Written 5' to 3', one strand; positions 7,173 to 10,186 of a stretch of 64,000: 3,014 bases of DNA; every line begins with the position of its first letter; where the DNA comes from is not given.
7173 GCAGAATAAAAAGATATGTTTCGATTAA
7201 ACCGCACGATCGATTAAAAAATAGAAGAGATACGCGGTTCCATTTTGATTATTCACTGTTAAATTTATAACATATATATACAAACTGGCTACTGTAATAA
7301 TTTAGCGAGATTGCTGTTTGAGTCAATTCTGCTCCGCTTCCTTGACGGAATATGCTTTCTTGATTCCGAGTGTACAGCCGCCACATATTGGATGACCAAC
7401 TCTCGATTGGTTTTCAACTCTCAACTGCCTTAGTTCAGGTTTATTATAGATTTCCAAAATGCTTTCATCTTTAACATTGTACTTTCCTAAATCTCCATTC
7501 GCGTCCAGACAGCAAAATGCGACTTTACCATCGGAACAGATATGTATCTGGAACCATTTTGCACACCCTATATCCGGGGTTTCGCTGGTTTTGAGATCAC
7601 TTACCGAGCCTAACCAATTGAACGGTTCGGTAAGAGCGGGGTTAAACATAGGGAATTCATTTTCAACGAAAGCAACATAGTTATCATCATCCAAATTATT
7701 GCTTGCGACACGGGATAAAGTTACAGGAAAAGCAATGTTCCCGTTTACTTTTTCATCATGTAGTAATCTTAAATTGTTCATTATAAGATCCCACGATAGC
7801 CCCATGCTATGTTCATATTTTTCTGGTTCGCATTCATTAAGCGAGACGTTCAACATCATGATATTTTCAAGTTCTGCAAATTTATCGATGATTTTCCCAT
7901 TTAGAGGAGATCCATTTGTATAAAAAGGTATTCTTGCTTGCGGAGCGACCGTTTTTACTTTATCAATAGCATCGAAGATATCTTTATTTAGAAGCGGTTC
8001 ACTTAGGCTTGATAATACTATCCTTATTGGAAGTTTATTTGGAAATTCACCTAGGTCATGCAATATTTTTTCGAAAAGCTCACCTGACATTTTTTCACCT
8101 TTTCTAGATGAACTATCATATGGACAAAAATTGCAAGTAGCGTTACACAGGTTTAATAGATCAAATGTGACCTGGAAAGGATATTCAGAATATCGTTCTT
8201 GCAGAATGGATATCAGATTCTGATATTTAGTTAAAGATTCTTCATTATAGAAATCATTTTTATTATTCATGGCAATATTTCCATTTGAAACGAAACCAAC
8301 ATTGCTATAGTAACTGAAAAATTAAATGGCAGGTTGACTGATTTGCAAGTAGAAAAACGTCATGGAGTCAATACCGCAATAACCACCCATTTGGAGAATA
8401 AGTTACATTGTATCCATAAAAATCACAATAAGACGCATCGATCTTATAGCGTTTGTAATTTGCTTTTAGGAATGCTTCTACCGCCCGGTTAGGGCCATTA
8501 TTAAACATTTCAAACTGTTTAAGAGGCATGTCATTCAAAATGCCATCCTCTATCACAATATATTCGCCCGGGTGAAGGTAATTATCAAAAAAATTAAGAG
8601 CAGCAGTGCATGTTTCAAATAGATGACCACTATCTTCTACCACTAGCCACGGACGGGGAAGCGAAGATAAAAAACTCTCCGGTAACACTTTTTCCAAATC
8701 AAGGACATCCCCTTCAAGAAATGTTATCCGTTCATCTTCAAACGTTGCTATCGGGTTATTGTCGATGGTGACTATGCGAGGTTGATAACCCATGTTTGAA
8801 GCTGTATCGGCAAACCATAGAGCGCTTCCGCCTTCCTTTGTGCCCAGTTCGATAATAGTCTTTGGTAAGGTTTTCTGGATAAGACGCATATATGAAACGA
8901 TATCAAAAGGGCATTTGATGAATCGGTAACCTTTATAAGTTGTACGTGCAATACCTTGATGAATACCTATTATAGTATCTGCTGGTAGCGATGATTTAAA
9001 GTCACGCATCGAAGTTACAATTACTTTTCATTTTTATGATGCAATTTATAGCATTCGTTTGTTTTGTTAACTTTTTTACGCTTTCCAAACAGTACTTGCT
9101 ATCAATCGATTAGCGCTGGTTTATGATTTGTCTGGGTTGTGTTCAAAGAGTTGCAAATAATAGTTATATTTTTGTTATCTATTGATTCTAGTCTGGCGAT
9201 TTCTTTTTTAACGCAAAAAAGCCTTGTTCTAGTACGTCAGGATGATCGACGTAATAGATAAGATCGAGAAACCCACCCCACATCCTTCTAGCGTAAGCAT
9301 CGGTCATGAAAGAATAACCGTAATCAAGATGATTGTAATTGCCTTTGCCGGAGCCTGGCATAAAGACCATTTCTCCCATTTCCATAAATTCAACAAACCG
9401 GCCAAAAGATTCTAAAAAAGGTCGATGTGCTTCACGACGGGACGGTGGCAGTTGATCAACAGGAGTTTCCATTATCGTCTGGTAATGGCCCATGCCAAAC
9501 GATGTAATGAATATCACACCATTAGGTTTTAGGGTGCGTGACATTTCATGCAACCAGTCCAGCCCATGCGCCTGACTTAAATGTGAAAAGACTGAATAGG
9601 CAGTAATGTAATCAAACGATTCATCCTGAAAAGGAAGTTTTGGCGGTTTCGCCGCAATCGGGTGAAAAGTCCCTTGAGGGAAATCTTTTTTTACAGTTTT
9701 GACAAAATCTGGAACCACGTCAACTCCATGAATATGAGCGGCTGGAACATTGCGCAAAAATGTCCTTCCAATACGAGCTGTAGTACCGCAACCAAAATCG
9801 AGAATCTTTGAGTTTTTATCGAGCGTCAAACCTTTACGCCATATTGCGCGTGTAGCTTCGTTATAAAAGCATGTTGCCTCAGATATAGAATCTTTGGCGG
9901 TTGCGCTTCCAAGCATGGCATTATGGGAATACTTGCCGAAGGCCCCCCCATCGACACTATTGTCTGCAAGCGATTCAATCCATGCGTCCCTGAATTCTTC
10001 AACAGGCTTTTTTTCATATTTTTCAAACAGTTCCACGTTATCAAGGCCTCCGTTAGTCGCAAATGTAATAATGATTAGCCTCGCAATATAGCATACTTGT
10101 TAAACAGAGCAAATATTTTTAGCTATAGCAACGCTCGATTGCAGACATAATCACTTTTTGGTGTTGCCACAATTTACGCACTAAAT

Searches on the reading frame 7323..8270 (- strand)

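Call 5: search_protein_families(library=pfam, proteins=[window:7323-8270:-], max_evalue=0.01)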
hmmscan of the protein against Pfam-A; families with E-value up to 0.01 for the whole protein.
window:7323-8270:- (315 aa): 2 families
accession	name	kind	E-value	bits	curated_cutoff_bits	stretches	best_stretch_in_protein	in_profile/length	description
PF04055.27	Radical_SAM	-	4.2e-13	50.3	29.5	1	40-179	5-145/166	Radical SAM superfamily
PF13186.11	SPASM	-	9.6e-09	35.9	21.5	1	236-300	1-67/67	Iron-sulfur cluster-binding domain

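Call 6: search_protein_families(library=ncbifam, proteins=[window:7323-8270:-], max_evalue=0.01)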
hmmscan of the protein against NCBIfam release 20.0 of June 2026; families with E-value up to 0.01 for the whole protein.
window:7323-8270:- (315 aa): 31 families (the best 25 are shown)
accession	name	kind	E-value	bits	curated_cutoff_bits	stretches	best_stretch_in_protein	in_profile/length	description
TIGR04317.1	W_rSAM_matur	equivalog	1.1e-18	67.5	380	1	37-185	9-151/349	tungsten cofactor oxidoreductase radical SAM maturase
NF033640.1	N_Twi_rSAM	subfamily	9.3e-17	61.2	170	3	237-300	7-70/398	twitch domain-containing radical SAM protein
TIGR04321.1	spiroSPASM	subfamily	2.6e-15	56.1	250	1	8-299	204-502/510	spiro-SPASM protein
NF001199.0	PRK00164.2-1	equivalog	3.2e-09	36.3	231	1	34-155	14-129/308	GTP 3',8-cyclase MoaA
TIGR04055.1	rSAM_NirJ2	equivalog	8.3e-09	35.4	500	1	35-171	3-134/326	putative heme d1 biosynthesis radical SAM protein NirJ2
TIGR02668.1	moaA_archaeal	equivalog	9.4e-09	34.7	325.25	1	36-154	14-126/303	GTP 3',8-cyclase MoaA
TIGR04311.1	rSAM_Geo_metal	subfamily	2e-08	33.7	400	1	30-133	1-102/423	radical SAM/SPASM family putative metalloenzyme maturase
NF050035.1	rSAM_WgK_link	exception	1.3e-07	31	650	1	26-157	3-129/367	radical SAM/SPASM peptide maturase WgkB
NF045574.1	sacti_mat_StsB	exception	2e-07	30.2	625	1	33-189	97-247/466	StsB family radical SAM/SPASM domain sactipeptide maturase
TIGR04250.1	SCM_rSAM_ScmE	equivalog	2.7e-07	29.8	400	1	33-202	4-167/358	SynChlorMet cassette radical SAM/SPASM protein ScmE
TIGR04051.1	rSAM_NirJ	equivalog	3.8e-07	29.4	515.45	1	34-184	4-149/354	heme d1 biosynthesis radical SAM protein NirJ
TIGR04054.1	rSAM_NirJ1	equivalog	5e-07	28.7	650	1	34-146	38-144/387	putative heme d1 biosynthesis radical SAM protein NirJ1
TIGR03962.1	mycofact_rSAM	equivalog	4.9e-06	25.9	265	1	29-197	9-170/339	mycofactocin radical SAM maturase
TIGR04082.1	rSAM_for_selen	equivalog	8.2e-06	24.8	350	1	26-184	193-345/516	thio(seleno)oxazole modification radical SAM maturase SbtM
TIGR02666.1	moaA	equivalog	8.6e-06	24.9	284.05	1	40-170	18-150/336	GTP 3',8-cyclase MoaA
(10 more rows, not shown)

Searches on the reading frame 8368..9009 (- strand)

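Call 5: search_protein_families(library=pfam, proteins=[window:8368-9009:-], max_evalue=0.01)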
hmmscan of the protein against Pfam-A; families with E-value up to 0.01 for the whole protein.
window:8368-9009:- (213 aa): 2 families
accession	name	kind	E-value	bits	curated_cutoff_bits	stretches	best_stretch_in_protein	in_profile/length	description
PF04989.18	RMNT_CmcI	-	2.4e-26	93.2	23.2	1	22-212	6-205/206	Rhamnosyl O-methyltransferase/CmcI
PF13578.12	Methyltransf_24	-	1.8e-06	29.2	26.3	1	53-155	1-104/105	Methyltransferase domain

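Call 6: search_protein_families(library=ncbifam, proteins=[window:8368-9009:-], max_evalue=0.01)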
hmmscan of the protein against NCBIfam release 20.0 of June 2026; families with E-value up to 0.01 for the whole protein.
window:8368-9009:- (213 aa): 1 family
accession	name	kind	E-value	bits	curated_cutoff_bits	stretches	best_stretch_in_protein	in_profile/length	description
NF045824.1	RhmsylMtase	equivalog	2.6e-19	69.5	400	1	22-212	34-225/226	rhamnosyl O-methyltransferase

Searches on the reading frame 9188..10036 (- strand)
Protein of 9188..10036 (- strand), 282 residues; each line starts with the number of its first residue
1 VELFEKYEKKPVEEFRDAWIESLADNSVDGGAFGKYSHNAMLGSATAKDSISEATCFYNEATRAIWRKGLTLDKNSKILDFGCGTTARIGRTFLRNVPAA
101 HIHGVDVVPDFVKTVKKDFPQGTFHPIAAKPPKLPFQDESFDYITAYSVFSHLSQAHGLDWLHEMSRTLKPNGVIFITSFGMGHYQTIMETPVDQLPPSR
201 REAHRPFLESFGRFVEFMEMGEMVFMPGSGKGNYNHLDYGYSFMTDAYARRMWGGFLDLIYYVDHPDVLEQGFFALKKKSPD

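Call 5: search_protein_families(library=pfam, proteins=[window:9188-10036:-], max_evalue=0.01)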
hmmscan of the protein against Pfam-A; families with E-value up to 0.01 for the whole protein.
window:9188-10036:- (282 aa): 9 families
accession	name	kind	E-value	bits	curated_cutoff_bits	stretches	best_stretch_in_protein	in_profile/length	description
PF13649.12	Methyltransf_25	-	7e-15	55.9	27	1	78-173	1-97/97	Methyltransferase domain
PF08241.18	Methyltransf_11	-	1.6e-14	54.7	21.2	1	79-177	1-95/95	Methyltransferase domain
PF08242.18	Methyltransf_12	-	3e-13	50.8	30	1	79-175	1-98/98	Methyltransferase domain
PF13847.12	Methyltransf_31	-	2.5e-10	40.7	27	1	73-181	2-113/145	Methyltransferase domain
PF13489.12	Methyltransf_23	-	2e-09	37.8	27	1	69-181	17-120/164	Methyltransferase domain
PF01209.24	Ubie_methyltran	-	5.2e-06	26.4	20.1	1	73-180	46-154/233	ubiE/COQ5 methyltransferase family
PF05891.18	Methyltransf_PK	-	0.00012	22.1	27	1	69-177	50-159/218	AdoMet dependent proline di-methyltransferase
PF05175.20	MTS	-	0.0044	17.1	23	1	71-192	28-153/170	Methyltransferase small domain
PF02353.26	CMAS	-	0.0069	16.2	27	0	68-190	56-177/273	Mycolic acid cyclopropane synthetase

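Call 6: search_protein_families(library=ncbifam, proteins=[window:9188-10036:-], max_evalue=0.01)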
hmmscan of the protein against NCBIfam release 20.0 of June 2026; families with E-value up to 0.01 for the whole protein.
window:9188-10036:- (282 aa): 24 families
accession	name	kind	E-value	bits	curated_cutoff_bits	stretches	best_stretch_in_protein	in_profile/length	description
NF045667.1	MTase_DVU1556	equivalog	1.6e-11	44.1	155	1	71-178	19-120/213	DVU_1556 family methyltransferase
TIGR02072.1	BioC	equivalog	2e-10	40.9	184.95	1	74-188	34-143/244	malonyl-ACP O-methyltransferase BioC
TIGR01934.1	MenG_MenH_UbiE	subfamily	3e-10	39.8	158.35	1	68-180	33-144/223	ubiquinone/menaquinone biosynthesis methyltransferase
NF043040.1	corrin_prot_MT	hypoth_equivalog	1.5e-09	37.6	180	1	74-178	41-148/216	corrinoid protein-associated methyltransferase CpaM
NF001244.0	PRK00216.1-5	equivalog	5.7e-08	32.3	216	1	71-181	45-157/236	bifunctional demethylmenaquinone methyltransferase/2-methoxy-6-polyprenyl-1,4-benzoquinol methylase UbiE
NF008300.0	PRK11088.1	equivalog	9.5e-07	28.6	303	1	71-190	82-192/272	23S rRNA (guanine(745)-N(1))-methyltransferase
NF041536.1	ArsM_DUF2284_UU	exception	2.1e-06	26.4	575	1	73-178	75-181/459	arsenite methyltransferase/DUF2284 domain selenoprotein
NF001243.0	PRK00216.1-4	equivalog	2.3e-06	27.1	235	1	68-176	41-150/237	demethylmenaquinone methyltransferase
NF001241.0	PRK00216.1-2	equivalog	5.2e-06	26.3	327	1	63-186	40-156/231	demethylmenaquinone methyltransferase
TIGR02752.1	MenG_heptapren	equivalog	5.4e-06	26.1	419.85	1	68-176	39-148/231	demethylmenaquinone methyltransferase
NF041537.1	ArsM_AhpD_UU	exception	8.8e-06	24.7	510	1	73-178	75-181/345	arsenite methyltransferase/AhpD domain selenoprotein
NF045825.1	FAmtase_mtf2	equivalog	1e-05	24.9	400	1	76-180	60-161/248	fatty-acid O-methyltransferase Mtf2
NF045823.1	PthPhpthDimycoMt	equivalog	3.9e-05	23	300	1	77-180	69-169/256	phthiotriol/phenolphthiotriol dimycocerosates methyltransferase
NF047649.1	MTase_UXPK_star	exception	9.5e-05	21.5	460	1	76-178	79-182/283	methyltransferase/UXPK-star double selenoprotein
NF001240.0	PRK00216.1-1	equivalog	0.00011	21.4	378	1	75-184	64-175/251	bifunctional demethylmenaquinone methyltransferase/2-methoxy-6-polyprenyl-1,4-benzoquinol methylase UbiE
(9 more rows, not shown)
